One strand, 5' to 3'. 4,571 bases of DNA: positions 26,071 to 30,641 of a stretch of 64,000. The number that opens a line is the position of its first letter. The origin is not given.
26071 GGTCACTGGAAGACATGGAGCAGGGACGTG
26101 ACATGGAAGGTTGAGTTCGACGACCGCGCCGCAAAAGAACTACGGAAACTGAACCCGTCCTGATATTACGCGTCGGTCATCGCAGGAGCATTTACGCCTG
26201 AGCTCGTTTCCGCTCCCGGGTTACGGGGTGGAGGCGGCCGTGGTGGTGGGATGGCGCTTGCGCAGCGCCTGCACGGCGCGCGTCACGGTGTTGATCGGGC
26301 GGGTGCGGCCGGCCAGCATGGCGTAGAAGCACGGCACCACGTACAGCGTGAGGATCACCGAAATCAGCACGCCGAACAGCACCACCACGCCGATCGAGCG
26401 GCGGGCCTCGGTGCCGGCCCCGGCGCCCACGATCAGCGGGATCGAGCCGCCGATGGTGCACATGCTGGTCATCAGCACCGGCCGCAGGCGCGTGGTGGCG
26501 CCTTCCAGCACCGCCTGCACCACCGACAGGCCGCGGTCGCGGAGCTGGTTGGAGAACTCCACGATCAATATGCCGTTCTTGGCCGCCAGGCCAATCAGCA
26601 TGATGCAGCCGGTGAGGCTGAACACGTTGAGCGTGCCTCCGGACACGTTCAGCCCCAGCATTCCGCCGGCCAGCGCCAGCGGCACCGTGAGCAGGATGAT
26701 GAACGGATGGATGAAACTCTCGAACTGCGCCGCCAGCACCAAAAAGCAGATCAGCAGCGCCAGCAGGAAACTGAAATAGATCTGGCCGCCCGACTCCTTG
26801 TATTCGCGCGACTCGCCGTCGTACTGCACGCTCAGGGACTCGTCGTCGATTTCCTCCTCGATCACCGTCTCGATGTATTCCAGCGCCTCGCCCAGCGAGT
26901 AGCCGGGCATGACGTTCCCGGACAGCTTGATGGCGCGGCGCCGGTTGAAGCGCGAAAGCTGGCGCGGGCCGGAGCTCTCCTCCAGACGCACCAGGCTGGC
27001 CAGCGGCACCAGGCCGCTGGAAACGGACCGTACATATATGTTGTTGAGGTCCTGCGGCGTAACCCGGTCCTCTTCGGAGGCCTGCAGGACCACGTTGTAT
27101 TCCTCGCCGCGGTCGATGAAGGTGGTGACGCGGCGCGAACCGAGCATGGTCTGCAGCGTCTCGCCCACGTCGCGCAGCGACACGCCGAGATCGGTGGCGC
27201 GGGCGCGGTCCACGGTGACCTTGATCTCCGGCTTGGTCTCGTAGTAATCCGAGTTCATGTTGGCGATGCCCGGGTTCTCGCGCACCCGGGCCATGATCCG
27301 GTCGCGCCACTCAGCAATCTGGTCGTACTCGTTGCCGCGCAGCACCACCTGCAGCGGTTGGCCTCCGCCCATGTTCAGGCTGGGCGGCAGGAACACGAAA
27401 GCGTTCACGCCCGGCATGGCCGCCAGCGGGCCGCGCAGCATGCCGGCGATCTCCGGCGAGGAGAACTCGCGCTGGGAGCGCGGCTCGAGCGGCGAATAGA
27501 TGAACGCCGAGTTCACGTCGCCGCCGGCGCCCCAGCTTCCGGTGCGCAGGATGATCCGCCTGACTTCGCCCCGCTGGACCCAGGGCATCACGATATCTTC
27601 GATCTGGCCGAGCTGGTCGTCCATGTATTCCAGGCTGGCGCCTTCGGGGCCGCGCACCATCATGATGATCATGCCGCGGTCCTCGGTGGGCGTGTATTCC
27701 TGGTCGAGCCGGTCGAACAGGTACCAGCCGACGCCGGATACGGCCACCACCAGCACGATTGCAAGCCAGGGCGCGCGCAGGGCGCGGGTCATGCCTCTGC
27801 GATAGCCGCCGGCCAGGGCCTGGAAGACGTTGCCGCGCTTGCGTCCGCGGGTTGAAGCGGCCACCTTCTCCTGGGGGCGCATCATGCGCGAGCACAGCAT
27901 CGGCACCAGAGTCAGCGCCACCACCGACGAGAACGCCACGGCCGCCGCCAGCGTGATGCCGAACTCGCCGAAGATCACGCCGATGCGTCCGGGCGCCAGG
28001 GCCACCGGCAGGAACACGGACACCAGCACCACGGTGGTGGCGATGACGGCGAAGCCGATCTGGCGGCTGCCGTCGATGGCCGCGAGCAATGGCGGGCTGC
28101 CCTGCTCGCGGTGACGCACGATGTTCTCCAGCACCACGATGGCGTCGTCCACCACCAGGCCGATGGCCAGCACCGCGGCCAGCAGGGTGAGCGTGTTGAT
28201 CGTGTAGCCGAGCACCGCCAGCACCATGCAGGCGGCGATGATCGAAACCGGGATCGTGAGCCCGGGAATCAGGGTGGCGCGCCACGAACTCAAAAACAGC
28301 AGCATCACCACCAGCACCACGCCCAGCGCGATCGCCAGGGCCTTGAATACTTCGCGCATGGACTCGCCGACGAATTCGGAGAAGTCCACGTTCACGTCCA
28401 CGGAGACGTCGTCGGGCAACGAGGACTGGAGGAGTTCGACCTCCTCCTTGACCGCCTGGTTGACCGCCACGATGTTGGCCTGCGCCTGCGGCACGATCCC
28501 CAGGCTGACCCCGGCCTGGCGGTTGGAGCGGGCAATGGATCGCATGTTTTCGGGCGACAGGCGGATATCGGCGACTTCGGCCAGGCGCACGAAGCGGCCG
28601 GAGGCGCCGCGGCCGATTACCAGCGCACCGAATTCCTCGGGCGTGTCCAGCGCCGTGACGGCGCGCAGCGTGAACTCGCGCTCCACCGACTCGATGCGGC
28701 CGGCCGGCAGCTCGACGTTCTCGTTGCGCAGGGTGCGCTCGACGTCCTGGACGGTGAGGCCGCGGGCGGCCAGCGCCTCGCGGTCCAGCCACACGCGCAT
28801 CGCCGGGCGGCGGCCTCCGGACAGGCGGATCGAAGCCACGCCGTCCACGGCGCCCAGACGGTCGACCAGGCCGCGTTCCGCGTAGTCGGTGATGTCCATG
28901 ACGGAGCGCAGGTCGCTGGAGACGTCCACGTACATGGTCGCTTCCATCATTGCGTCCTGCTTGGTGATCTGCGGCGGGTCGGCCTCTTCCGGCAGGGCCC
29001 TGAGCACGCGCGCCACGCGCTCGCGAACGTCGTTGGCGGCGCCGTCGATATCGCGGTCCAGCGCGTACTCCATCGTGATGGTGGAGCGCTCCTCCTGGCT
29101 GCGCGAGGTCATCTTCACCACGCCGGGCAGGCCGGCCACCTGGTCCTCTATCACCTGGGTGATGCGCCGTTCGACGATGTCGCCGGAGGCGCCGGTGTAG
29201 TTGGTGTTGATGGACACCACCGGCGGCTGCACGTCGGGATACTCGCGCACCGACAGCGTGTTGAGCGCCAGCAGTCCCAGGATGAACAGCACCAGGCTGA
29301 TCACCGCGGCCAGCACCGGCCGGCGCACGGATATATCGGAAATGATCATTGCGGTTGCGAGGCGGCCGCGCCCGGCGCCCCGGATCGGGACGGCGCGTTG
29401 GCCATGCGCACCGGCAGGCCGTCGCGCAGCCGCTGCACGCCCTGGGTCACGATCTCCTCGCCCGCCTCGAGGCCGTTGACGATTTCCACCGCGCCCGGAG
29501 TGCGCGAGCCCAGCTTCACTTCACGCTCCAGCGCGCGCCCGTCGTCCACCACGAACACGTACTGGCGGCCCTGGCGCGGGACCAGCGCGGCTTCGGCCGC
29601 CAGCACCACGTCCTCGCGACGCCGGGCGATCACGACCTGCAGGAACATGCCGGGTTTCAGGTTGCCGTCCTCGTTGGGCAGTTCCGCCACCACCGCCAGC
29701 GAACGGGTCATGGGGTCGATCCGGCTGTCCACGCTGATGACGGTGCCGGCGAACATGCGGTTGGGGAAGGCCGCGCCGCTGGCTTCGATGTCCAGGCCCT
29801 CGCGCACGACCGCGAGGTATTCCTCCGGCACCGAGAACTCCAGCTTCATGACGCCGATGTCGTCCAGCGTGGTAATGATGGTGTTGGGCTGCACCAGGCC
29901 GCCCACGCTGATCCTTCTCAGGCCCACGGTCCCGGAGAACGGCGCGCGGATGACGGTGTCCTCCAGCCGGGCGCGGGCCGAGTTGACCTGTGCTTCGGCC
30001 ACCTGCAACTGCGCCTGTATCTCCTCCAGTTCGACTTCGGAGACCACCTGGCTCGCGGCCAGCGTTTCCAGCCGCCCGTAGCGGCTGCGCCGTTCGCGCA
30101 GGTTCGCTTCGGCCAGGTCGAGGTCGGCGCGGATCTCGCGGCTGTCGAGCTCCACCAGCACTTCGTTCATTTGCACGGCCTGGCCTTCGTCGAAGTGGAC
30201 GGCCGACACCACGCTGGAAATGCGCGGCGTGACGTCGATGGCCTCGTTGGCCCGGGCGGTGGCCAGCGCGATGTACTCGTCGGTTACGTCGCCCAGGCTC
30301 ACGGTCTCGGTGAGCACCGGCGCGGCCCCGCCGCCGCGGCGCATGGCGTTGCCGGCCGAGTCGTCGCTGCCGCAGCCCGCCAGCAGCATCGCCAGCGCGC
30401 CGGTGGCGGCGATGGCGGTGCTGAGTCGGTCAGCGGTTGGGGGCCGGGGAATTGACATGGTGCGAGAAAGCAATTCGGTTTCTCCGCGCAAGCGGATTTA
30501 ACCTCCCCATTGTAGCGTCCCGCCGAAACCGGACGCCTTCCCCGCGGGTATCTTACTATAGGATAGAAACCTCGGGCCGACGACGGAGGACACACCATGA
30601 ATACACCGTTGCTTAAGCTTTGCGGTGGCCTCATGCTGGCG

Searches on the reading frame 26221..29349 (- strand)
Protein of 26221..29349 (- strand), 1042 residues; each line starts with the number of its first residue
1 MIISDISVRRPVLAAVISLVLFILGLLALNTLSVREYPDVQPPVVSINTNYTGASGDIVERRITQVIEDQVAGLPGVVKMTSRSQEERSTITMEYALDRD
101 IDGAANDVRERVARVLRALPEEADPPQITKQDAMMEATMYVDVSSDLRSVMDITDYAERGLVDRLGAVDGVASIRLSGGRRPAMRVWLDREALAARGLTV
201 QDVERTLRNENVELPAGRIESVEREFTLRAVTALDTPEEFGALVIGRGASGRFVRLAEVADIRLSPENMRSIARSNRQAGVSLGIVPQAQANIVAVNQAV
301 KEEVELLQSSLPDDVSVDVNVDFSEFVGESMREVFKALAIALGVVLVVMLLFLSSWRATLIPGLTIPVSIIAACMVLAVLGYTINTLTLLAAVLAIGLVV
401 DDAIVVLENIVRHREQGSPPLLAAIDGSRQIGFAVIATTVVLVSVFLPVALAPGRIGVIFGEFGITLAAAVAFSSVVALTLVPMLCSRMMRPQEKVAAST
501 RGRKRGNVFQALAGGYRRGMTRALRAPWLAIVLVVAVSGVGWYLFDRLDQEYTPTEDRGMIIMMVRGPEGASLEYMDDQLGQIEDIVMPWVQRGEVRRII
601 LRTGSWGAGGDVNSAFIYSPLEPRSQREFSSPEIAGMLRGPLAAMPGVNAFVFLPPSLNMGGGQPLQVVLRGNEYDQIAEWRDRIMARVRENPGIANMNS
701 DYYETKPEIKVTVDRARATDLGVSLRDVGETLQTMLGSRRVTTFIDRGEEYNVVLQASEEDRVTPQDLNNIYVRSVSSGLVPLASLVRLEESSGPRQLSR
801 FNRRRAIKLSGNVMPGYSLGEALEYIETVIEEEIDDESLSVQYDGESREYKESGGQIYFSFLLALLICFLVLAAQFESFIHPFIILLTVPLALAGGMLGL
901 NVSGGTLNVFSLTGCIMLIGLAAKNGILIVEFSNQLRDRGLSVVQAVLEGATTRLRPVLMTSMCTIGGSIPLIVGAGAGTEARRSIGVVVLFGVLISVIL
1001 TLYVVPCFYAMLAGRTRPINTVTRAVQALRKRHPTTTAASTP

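Call 11: search_protein_families(library=pfam, proteins=[window:26221-29349:-], max_evalue=0.001)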
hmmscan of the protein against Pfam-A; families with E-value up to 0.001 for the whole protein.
window:26221-29349:- (1042 aa): 3 families
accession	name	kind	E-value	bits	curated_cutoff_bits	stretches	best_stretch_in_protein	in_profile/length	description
PF00873.25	ACR_tran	-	7.3e-285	948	28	1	3-1012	1-1020/1021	AcrB/AcrD/AcrF family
PF03176.21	MMPL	-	2e-14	53.8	20.5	2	288-504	102-315/333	MMPL family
PF02355.23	SecD_SecF_C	-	0.00012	21.9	20.5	0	328-455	27-155/189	Protein export membrane protein SecD/SecF, C-terminal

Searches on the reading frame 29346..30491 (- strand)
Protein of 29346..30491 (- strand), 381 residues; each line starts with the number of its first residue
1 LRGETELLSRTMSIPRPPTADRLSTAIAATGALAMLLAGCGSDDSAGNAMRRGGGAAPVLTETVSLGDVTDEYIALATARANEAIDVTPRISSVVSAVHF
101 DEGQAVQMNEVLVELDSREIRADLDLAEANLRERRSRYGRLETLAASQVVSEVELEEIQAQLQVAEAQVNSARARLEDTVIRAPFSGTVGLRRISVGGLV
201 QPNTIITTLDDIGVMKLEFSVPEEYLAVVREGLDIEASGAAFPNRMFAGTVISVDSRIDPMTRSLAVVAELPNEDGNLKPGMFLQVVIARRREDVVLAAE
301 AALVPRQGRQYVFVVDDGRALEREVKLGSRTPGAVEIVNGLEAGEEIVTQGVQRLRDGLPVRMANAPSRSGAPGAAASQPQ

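Call 11: search_protein_families(library=pfam, proteins=[window:29346-30491:-], max_evalue=0.001)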
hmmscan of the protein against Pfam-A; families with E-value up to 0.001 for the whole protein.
window:29346-30491:- (381 aa): 2 families
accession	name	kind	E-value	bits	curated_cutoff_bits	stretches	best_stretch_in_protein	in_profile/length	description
PF16576.10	HlyD_D23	-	7.7e-27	94.4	30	1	83-283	18-213/214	Barrel-sandwich domain of CusB or HlyD membrane-fusion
PF13437.12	HlyD_3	-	4.4e-13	50.3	22.2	1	180-281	1-106/106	HlyD family secretion protein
